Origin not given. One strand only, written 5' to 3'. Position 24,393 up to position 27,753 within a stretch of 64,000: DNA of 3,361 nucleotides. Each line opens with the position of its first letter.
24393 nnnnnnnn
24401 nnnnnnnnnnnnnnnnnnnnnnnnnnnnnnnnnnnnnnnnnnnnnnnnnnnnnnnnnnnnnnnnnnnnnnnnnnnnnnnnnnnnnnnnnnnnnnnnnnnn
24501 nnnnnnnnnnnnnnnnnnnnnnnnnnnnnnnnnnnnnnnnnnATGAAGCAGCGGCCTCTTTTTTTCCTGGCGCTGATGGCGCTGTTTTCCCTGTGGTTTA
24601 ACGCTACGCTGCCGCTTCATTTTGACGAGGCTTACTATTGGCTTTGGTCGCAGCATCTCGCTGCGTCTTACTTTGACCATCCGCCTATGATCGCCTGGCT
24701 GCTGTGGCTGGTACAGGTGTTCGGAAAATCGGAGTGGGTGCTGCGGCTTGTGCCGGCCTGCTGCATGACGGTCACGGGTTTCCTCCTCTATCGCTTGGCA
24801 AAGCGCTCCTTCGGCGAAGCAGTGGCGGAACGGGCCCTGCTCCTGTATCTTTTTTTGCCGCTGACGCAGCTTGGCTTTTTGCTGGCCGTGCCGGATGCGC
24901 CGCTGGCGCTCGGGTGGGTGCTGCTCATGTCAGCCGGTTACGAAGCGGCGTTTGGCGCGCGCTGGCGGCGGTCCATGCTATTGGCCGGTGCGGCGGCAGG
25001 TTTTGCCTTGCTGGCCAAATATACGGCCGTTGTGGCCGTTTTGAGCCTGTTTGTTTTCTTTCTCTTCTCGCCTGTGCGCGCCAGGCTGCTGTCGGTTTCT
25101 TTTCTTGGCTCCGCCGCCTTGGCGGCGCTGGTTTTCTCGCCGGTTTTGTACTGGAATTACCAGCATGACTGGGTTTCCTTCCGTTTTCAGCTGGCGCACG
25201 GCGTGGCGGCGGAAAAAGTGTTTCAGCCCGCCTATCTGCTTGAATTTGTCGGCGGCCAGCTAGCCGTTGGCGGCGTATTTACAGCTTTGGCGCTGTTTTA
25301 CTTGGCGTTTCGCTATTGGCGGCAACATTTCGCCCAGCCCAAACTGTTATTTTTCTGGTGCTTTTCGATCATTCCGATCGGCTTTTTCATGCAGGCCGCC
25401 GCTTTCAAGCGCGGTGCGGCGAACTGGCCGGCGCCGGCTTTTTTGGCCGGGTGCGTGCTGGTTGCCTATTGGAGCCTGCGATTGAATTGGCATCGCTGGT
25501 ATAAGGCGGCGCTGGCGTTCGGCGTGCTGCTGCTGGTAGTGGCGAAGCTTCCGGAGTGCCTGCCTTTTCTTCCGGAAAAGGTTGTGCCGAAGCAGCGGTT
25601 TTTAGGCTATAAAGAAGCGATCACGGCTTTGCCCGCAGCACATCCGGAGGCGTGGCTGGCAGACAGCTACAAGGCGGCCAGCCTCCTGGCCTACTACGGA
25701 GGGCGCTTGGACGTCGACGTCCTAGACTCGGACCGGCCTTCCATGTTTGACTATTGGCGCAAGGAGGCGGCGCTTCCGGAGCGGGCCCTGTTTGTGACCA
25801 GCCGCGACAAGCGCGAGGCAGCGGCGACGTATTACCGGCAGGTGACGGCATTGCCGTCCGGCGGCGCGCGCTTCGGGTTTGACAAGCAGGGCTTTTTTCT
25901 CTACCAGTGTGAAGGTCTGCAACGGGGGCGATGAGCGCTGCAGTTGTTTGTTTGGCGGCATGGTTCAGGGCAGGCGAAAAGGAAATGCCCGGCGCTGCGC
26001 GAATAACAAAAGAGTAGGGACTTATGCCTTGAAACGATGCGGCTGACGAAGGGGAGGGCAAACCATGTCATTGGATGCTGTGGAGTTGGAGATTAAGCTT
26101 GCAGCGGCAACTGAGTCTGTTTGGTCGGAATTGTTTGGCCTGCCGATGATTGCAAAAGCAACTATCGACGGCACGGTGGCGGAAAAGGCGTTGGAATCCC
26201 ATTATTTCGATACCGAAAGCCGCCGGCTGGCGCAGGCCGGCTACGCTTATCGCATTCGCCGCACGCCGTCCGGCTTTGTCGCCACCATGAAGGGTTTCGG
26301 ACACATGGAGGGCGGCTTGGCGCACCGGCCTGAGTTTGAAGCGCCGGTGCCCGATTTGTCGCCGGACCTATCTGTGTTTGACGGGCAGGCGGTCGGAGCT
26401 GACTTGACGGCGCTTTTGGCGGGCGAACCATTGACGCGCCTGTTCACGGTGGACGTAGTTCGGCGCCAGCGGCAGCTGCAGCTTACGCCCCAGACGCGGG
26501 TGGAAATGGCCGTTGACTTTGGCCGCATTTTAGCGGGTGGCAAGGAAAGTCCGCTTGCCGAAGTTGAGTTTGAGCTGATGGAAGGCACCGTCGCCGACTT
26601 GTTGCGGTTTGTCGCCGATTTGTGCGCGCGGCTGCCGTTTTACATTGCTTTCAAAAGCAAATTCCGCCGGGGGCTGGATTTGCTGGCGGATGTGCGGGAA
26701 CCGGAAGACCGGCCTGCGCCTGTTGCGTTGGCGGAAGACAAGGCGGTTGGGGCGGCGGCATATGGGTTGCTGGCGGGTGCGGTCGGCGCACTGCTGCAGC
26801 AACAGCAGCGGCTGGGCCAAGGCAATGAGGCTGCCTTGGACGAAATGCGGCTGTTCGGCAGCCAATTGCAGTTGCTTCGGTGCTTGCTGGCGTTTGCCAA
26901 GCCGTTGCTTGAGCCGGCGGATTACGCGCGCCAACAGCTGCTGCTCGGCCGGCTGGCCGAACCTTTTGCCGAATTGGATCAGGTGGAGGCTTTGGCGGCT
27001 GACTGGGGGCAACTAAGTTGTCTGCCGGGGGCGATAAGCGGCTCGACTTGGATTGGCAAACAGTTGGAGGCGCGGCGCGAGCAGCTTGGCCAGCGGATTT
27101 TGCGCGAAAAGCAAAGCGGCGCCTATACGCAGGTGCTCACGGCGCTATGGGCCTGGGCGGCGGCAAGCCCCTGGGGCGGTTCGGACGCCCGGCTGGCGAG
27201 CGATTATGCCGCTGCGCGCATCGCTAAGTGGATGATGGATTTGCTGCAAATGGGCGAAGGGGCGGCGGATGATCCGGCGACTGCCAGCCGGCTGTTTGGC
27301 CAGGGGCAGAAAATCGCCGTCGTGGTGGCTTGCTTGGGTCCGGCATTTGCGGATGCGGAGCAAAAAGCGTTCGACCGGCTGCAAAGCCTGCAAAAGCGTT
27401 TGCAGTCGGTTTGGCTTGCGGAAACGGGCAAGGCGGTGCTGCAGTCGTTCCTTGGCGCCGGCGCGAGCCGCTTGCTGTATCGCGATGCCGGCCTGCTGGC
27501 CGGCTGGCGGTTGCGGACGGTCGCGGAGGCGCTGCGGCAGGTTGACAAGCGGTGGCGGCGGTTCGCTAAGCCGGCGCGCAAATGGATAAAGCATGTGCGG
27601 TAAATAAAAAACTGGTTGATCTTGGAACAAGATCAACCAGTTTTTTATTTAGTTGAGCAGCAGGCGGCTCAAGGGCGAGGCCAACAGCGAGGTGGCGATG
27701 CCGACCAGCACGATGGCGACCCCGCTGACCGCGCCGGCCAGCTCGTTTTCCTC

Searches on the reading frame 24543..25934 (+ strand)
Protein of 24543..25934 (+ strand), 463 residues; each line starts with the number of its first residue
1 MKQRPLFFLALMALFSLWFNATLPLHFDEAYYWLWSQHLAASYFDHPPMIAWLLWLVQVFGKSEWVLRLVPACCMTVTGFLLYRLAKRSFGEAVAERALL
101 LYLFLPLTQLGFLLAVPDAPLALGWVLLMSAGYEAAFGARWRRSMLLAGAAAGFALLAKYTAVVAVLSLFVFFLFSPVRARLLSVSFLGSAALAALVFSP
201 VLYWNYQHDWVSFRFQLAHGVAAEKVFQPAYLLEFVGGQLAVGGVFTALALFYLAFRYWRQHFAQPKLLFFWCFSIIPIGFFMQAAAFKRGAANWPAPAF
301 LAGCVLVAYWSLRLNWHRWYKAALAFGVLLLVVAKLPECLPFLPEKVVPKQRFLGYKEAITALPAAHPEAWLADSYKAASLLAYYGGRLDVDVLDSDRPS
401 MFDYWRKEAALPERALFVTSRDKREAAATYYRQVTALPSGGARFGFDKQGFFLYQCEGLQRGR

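Call 63: search_protein_families(library=pfam, proteins=[window:24543-25934:+], max_evalue=0.00001)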
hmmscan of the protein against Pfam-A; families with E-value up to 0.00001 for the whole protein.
window:24543-25934:+ (463 aa): 2 families
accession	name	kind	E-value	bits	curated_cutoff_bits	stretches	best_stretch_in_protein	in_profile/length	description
PF13231.12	PMT_2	-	1.1e-29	104.1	26.1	1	45-204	1-160/160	Dolichyl-phosphate-mannose-protein mannosyltransferase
PF02366.24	PMT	-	9.3e-06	25.8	22.7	1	40-189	56-212/245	Dolichyl-phosphate-mannose-protein mannosyltransferase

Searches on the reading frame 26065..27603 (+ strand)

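Call 63: search_protein_families(library=pfam, proteins=[window:26065-27603:+], max_evalue=0.00001)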
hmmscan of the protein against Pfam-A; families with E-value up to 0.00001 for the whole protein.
window:26065-27603:+ (512 aa): 2 families
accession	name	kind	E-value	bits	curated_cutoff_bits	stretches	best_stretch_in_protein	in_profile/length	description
PF01928.26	CYTH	-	2.6e-13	50.7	23.2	1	35-203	27-178/179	CYTH domain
PF05235.19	CHAD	-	2.4e-09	38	25.6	1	236-446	3-214/228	CHAD domain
